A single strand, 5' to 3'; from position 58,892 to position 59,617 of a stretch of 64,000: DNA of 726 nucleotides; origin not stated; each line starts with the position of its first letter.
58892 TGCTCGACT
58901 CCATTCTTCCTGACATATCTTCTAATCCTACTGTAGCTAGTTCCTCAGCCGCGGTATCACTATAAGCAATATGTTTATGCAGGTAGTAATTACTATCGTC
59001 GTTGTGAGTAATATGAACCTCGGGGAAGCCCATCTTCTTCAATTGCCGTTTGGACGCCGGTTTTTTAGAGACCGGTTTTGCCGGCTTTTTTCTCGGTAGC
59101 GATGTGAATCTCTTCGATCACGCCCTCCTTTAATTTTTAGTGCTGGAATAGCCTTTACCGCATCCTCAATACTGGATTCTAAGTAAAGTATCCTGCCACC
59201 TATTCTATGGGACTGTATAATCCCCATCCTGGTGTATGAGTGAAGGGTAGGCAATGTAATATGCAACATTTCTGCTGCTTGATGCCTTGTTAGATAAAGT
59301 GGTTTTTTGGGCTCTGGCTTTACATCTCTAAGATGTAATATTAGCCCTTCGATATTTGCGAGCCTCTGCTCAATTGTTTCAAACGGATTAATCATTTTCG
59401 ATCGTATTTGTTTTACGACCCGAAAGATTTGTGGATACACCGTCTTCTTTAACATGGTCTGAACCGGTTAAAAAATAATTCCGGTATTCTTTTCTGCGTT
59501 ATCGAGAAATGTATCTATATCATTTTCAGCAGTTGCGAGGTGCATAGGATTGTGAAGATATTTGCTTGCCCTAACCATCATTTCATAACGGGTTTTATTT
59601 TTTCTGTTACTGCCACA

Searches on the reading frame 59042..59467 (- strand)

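Call 103: search_protein_families(library=pfam, proteins=[window:59042-59467:-], max_evalue=0.001)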
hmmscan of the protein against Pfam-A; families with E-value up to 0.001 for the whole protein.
window:59042-59467:- (142 aa): 1 family
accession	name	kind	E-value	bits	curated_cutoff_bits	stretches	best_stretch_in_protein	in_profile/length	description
PF12728.13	HTH_17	-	1e-07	32.5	27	1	58-102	1-45/51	Helix-turn-helix domain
